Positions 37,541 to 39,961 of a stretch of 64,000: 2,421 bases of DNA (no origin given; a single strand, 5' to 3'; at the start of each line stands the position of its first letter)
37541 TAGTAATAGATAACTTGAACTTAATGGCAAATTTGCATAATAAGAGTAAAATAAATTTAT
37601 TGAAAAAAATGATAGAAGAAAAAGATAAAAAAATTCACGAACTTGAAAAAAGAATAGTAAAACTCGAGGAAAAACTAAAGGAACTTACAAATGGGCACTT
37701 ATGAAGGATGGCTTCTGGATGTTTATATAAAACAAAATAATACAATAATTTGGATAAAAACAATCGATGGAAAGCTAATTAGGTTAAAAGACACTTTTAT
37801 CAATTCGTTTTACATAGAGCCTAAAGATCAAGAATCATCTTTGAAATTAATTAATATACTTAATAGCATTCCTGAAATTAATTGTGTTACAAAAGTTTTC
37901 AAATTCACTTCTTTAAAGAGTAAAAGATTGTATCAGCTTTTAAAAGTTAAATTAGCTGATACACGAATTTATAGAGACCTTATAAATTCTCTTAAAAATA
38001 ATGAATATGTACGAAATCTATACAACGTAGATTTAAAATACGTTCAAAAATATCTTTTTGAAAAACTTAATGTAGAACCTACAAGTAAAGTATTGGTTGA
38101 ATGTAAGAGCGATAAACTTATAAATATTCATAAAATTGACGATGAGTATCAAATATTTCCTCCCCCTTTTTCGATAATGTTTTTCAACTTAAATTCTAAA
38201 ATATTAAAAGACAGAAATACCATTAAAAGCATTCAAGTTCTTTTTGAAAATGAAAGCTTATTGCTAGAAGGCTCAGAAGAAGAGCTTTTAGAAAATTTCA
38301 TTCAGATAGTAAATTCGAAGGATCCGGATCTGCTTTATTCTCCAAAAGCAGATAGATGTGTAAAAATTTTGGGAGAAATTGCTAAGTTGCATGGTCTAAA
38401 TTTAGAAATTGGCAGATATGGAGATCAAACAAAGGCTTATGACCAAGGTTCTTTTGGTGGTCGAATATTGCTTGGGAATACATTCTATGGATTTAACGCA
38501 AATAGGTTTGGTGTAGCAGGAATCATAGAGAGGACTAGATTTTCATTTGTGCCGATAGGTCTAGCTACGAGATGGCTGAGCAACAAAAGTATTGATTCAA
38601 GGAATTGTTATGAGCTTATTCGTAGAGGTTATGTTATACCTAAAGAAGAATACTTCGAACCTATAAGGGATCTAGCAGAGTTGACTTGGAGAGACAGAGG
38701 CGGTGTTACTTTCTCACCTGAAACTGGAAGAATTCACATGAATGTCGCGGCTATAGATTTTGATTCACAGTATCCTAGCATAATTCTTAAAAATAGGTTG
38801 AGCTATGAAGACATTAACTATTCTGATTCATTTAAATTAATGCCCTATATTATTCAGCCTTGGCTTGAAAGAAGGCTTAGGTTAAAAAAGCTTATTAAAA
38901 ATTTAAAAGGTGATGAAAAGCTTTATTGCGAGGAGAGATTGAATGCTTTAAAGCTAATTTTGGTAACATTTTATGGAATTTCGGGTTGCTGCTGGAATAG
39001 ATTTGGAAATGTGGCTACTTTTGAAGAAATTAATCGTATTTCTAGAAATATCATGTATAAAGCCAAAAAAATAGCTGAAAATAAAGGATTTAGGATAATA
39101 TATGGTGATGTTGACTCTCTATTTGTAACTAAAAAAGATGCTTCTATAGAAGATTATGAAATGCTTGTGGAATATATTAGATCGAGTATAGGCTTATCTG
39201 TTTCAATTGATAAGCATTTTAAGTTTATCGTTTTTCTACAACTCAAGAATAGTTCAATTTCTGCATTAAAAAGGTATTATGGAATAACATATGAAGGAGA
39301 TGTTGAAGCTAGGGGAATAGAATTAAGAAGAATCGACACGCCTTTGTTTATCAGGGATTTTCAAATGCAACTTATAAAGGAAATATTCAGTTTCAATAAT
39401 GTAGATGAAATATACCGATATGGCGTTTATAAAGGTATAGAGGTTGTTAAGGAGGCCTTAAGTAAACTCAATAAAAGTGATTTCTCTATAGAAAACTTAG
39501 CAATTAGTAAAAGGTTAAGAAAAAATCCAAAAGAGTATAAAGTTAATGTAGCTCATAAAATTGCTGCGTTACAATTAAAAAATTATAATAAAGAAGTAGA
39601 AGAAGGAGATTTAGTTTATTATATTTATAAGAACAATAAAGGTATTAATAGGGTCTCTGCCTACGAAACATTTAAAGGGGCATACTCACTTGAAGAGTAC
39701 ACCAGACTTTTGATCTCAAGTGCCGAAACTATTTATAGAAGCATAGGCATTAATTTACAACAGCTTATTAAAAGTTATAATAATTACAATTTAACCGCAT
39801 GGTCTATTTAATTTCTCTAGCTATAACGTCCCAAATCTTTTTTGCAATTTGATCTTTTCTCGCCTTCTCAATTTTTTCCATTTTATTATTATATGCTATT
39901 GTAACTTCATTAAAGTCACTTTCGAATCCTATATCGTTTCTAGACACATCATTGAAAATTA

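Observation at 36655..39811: Coupled gene pair: P-loop-less RecA/KaiC-fold protein with coiled-coil tail plus a proofreading-motif-deficient family B DNA polymerase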

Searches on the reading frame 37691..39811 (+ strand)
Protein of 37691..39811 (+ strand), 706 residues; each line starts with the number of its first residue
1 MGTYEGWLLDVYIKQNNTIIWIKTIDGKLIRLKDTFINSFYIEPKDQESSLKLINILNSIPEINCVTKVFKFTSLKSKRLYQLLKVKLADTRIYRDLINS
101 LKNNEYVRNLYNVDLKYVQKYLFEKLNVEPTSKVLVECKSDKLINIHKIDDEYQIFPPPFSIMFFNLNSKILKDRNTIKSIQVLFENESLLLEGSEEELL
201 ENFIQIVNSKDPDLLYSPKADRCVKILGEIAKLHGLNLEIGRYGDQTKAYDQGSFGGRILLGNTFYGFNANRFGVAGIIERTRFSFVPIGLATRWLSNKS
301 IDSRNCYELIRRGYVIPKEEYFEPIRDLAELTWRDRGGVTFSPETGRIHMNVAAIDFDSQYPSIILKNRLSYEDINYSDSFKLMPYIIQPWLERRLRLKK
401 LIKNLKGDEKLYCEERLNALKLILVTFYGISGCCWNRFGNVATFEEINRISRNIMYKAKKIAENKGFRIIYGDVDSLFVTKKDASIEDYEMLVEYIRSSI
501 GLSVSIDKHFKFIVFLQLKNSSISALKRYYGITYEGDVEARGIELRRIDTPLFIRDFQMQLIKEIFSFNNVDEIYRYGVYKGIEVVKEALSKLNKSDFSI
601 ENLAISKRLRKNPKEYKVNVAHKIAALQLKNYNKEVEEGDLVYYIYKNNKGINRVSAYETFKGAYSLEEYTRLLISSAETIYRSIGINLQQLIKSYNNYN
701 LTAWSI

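Call 3: search_protein_families(library=pfam, proteins=[window:37691-39808:+], max_evalue=1)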
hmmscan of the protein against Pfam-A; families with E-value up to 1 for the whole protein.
window:37691-39808:+ (706 aa): 1 family
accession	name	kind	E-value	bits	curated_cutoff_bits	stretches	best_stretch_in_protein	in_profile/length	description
PF00136.26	DNA_pol_B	-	1e-29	104.1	23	2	383-654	119-413/453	DNA polymerase family B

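Call 4: search_protein_families(library=ncbifam, proteins=[window:37691-39808:+], max_evalue=1)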
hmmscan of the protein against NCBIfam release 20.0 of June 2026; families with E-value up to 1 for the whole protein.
window:37691-39808:+ (706 aa): 9 families
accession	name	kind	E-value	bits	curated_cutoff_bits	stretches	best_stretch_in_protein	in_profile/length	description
NF004416.0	PRK05761.1-2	equivalog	9.2e-77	258.9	516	1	7-681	2-645/665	type B DNA-directed DNA polymerase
NF004418.0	PRK05761.1-4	subfamily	6e-46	157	692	1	14-689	9-697/717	type B DNA-directed DNA polymerase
NF004417.0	PRK05761.1-3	equivalog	1e-40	139.6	780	1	283-694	428-853/858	DNA-directed DNA polymerase I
NF004419.0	PRK05761.1-5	equivalog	1e-36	126.3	1285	2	403-693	641-921/932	DNA-directed DNA polymerase I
NF004415.0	PRK05761.1-1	equivalog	6.3e-31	107.1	1289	2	404-693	586-865/883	DNA-directed DNA polymerase I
NF004421.0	PRK05762.1-2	equivalog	6e-24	84.4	570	2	311-655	395-752/795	DNA polymerase II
TIGR00592.1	pol2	superfamily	8.3e-24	83.7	239.95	1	336-656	801-1139/1176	DNA polymerase (pol2)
NF004422.0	PRK05762.1-4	equivalog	1.1e-17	63.7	1103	1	352-636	419-722/789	DNA polymerase II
NF004420.0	PRK05762.1-1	equivalog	1.3e-16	60.5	1435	1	352-643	415-721/783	DNA polymerase II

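Call 6: search_solved_structures(query=window:37691-39808:+, max_evalue=1, show_alignments=2)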
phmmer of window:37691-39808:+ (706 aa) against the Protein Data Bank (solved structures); distinct sequences matched with E-value up to 1: 67 (the best 60 are shown).
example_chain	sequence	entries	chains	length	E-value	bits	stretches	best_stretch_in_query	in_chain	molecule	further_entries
1s5j_A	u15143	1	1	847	1.5e-29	106.2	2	399-693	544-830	DNA polymerase I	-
5mdn_A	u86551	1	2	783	7.4e-29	103.9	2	384-650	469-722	DNA polymerase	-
4k8z_A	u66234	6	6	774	1.3e-23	86.5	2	326-704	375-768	DNA polymerase | DNA polymerase,DNA polymerase,DNA polymerase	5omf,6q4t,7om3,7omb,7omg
1wns_A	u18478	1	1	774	2e-23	86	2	326-704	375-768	DNA POLYMERASE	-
6wya_A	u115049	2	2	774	3.8e-23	85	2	326-692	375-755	DNA polymerase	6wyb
1wn7_A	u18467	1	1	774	3.8e-23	85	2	326-704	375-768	Family B DNA Polymerase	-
8s84_A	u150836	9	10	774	9.6e-23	83.7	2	325-704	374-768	DNA polymerase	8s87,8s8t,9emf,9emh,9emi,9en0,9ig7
5vu5_A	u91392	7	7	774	3.1e-22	82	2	326-704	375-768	DNA polymerase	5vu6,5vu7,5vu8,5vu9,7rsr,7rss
7rsu_A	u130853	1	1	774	4.3e-22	81.6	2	326-704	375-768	DNA polymerase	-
7tqw_A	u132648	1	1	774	6.2e-22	81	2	326-704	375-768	DNA polymerase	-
2xhb_A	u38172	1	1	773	9.7e-22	80.4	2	325-692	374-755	DNA POLYMERASE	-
4fm2_A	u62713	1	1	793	1.6e-21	79.7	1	335-692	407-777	DNA polymerase 1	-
4flt_A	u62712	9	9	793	1.8e-21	79.5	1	335-692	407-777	DNA polymerase 1 | Pyrococcus abyssi B family DNA polymerase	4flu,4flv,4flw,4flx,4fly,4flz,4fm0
1tgo_A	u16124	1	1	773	2.3e-21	79.2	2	325-692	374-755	PROTEIN (THERMOSTABLE B DNA POLYMERASE)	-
7b06_A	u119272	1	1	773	2.6e-21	79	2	325-692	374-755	DNA polymerase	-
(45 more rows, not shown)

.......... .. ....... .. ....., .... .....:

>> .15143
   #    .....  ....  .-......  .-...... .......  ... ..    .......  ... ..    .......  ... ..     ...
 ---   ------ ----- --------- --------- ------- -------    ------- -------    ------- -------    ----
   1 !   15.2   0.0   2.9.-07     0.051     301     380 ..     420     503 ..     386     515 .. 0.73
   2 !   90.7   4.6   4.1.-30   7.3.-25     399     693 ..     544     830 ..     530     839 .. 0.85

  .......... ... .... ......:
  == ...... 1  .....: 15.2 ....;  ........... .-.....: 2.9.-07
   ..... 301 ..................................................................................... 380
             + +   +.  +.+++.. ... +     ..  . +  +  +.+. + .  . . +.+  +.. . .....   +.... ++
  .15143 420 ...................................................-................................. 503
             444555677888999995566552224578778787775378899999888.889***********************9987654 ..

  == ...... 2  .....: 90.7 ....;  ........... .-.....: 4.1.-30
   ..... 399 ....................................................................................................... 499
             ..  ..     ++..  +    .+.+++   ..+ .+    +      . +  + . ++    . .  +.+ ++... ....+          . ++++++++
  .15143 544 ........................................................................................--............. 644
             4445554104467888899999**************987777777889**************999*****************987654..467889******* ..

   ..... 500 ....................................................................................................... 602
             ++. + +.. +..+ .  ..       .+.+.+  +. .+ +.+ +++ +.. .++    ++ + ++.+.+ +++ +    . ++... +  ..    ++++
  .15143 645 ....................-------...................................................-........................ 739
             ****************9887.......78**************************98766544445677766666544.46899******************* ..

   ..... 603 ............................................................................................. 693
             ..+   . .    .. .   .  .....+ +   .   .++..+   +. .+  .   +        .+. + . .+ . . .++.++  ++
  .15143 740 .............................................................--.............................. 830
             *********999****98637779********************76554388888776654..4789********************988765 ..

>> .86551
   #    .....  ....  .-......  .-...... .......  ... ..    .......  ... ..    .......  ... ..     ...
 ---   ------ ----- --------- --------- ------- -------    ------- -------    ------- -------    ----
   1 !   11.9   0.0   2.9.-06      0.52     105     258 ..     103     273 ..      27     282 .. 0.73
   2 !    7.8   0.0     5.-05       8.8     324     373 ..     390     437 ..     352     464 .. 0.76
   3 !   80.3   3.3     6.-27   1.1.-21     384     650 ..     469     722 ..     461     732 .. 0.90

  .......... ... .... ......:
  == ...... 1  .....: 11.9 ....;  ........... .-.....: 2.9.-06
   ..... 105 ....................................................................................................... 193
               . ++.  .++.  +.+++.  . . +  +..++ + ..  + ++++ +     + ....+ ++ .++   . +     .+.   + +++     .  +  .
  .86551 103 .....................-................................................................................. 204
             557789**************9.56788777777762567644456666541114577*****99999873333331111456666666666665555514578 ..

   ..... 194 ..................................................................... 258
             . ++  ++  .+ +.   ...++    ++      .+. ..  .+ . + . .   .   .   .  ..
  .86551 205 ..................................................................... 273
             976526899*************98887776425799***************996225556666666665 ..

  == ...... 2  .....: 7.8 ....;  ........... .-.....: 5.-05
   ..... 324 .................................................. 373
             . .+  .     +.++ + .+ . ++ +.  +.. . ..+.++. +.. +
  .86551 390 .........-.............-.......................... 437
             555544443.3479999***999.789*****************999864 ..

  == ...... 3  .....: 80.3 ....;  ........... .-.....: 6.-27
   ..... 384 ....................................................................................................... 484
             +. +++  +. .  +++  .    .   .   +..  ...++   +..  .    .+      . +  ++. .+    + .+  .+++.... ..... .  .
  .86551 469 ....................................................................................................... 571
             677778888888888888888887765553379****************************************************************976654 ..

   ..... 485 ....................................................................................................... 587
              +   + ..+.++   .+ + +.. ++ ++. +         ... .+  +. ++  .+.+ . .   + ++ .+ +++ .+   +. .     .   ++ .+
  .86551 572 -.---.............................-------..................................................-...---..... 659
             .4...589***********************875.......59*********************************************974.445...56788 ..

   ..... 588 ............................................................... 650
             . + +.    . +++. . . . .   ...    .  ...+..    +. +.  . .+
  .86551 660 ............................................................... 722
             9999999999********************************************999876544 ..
